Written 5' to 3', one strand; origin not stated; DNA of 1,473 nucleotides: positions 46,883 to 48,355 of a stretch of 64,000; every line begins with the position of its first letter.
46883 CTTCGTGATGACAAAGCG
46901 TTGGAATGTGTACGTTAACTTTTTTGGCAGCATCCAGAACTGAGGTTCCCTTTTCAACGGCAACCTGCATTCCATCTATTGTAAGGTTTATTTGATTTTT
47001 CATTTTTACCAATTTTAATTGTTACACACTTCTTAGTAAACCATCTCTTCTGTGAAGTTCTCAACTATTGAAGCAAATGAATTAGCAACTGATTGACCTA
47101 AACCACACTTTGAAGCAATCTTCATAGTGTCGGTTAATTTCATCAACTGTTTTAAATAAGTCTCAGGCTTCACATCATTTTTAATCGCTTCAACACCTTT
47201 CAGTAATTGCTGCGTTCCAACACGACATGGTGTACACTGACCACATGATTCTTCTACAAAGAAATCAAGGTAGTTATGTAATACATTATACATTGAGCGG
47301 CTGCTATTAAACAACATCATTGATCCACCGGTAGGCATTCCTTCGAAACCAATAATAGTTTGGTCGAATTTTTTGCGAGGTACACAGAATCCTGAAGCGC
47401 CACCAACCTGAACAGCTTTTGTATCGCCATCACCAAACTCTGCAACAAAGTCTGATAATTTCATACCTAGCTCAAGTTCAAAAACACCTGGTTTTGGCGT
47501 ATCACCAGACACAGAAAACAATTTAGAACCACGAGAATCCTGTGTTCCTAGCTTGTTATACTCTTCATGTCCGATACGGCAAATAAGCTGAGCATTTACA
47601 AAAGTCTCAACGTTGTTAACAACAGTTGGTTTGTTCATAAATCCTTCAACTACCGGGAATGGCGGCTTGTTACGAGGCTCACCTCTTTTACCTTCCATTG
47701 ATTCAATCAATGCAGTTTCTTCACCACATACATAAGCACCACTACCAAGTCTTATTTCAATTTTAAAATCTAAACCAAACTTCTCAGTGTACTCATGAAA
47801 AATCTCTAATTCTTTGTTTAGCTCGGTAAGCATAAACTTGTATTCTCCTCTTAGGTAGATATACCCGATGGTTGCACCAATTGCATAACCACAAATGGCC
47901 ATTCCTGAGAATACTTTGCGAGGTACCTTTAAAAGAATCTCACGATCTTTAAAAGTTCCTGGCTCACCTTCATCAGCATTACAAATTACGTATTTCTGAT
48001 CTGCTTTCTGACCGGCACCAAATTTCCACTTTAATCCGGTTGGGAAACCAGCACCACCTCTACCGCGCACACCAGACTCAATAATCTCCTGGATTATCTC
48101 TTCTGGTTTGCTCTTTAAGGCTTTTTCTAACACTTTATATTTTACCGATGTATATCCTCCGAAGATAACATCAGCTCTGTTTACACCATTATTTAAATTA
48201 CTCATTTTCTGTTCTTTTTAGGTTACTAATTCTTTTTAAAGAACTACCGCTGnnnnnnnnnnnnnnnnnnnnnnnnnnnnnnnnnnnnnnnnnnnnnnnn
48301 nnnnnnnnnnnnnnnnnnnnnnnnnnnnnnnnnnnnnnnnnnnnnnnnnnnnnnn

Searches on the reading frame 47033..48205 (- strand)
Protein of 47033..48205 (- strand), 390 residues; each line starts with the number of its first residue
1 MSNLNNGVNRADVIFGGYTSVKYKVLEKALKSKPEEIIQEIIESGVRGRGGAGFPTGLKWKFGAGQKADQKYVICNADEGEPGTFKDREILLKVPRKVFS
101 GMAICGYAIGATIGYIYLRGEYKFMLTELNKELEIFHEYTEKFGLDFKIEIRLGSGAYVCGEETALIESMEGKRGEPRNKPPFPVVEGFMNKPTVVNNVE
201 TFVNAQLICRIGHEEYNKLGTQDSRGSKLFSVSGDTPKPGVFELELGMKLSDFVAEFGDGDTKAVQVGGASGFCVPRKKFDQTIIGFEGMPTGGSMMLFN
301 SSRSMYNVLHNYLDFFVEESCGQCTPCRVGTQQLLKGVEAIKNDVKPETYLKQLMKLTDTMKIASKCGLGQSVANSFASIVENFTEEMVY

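Call 3: search_protein_families(library=pfam, proteins=[window:47033-48205:-], max_evalue=0.01)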
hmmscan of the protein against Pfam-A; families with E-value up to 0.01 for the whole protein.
window:47033-48205:- (390 aa): 2 families
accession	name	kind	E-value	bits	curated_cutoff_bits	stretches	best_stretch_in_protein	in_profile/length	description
PF01512.22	Complex1_51K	-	6.6e-44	149.9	31.2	1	43-204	3-147/150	Nuo51 FMN-binding domain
PF10589.14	NADH_4Fe-4S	-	7.9e-24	83.8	23.5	1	308-388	2-82/85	NADH-ubiquinone oxidoreductase-F iron-sulfur binding region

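Call 4: search_protein_families(library=ncbifam, proteins=[window:47033-48205:-], max_evalue=0.01)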
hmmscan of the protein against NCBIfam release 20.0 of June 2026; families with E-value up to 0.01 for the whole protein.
window:47033-48205:- (390 aa): 6 families
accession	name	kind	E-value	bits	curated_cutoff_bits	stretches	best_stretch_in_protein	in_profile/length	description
TIGR01959.1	nuoF_fam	equivalog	8.2e-108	360.4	558.65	1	21-389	21-407/410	NADH-quinone oxidoreductase subunit NuoF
NF010120.0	PRK13596.1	equivalog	7e-87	291.7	389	1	23-388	29-413/433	NADH-quinone oxidoreductase subunit NuoF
NF008436.0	PRK11278.1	equivalog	2.7e-72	244.1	749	1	18-385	30-419/448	NADH-quinone oxidoreductase subunit NuoF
TIGR04481.1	PR_assoc_PrdC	equivalog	2.1e-13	49.9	490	1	33-204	72-221/425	proline reductase-associated electron transfer protein PrdC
TIGR01945.1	rnfC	subfamily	7.8e-10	37.9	245.95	1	26-120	113-205/435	RnfABCDGE type electron transport complex subunit C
NF003454.1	PRK05035.1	equivalog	3.1e-09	35.9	345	1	24-112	113-198/556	electron transport complex subunit RsxC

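Call 24: search_solved_structures(query=window:47033-48205:-, max_evalue=1e-30, show_alignments=3)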
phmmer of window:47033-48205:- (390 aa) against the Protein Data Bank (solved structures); distinct sequences matched with E-value up to 1e-30: 61 (the best 60 are shown).
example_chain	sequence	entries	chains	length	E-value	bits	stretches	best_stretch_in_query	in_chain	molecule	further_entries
5xf9_A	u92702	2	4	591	4.4e-94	318.8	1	24-388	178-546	NAD-reducing hydrogenase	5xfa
9n5u_B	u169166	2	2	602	1.1e-93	317.5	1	22-387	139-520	NfnB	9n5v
7p5h_B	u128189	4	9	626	8.8e-92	311.2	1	21-389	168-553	Fe-hydrogenase, subunit beta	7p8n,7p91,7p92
8oh5_B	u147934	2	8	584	1.4e-91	310.5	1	22-387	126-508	NAD-reducing hydrogenase subunit HoxF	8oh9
7q4w_B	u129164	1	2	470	1.7e-90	307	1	23-387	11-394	Iron hydrogenase HydB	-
7q4v_B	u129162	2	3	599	2.9e-90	306.3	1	23-387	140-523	Iron hydrogenase HydB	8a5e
9bov_B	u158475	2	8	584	4e-87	295.9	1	22-388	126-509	NADH dehydrogenase (Quinone)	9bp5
7t2r_B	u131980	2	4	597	5.5e-87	295.4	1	23-389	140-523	NiFe hydrogenase subunit B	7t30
9fe7_B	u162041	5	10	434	2.9e-83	283.2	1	22-387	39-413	NADH-quinone oxidoreductase subunit F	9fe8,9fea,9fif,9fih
6q9c_B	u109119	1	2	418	4.9e-83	282.5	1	22-387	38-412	NADH-quinone oxidoreductase subunit F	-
7q5y_C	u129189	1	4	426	5.2e-83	282.4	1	22-387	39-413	NADH-quinone oxidoreductase subunit F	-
6hl2_B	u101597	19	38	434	5.6e-83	282.3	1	22-387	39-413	NADH-quinone oxidoreductase subunit F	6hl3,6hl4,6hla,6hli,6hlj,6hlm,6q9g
6q9k_B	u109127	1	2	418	1.3e-82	281.1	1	22-387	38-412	NADH-quinone oxidoreductase subunit F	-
6r7p_B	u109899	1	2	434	1.4e-82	280.9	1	22-387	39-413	NADH-quinone oxidoreductase subunit F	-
9fii_B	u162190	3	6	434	2e-82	280.4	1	22-387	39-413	NADH-quinone oxidoreductase subunit F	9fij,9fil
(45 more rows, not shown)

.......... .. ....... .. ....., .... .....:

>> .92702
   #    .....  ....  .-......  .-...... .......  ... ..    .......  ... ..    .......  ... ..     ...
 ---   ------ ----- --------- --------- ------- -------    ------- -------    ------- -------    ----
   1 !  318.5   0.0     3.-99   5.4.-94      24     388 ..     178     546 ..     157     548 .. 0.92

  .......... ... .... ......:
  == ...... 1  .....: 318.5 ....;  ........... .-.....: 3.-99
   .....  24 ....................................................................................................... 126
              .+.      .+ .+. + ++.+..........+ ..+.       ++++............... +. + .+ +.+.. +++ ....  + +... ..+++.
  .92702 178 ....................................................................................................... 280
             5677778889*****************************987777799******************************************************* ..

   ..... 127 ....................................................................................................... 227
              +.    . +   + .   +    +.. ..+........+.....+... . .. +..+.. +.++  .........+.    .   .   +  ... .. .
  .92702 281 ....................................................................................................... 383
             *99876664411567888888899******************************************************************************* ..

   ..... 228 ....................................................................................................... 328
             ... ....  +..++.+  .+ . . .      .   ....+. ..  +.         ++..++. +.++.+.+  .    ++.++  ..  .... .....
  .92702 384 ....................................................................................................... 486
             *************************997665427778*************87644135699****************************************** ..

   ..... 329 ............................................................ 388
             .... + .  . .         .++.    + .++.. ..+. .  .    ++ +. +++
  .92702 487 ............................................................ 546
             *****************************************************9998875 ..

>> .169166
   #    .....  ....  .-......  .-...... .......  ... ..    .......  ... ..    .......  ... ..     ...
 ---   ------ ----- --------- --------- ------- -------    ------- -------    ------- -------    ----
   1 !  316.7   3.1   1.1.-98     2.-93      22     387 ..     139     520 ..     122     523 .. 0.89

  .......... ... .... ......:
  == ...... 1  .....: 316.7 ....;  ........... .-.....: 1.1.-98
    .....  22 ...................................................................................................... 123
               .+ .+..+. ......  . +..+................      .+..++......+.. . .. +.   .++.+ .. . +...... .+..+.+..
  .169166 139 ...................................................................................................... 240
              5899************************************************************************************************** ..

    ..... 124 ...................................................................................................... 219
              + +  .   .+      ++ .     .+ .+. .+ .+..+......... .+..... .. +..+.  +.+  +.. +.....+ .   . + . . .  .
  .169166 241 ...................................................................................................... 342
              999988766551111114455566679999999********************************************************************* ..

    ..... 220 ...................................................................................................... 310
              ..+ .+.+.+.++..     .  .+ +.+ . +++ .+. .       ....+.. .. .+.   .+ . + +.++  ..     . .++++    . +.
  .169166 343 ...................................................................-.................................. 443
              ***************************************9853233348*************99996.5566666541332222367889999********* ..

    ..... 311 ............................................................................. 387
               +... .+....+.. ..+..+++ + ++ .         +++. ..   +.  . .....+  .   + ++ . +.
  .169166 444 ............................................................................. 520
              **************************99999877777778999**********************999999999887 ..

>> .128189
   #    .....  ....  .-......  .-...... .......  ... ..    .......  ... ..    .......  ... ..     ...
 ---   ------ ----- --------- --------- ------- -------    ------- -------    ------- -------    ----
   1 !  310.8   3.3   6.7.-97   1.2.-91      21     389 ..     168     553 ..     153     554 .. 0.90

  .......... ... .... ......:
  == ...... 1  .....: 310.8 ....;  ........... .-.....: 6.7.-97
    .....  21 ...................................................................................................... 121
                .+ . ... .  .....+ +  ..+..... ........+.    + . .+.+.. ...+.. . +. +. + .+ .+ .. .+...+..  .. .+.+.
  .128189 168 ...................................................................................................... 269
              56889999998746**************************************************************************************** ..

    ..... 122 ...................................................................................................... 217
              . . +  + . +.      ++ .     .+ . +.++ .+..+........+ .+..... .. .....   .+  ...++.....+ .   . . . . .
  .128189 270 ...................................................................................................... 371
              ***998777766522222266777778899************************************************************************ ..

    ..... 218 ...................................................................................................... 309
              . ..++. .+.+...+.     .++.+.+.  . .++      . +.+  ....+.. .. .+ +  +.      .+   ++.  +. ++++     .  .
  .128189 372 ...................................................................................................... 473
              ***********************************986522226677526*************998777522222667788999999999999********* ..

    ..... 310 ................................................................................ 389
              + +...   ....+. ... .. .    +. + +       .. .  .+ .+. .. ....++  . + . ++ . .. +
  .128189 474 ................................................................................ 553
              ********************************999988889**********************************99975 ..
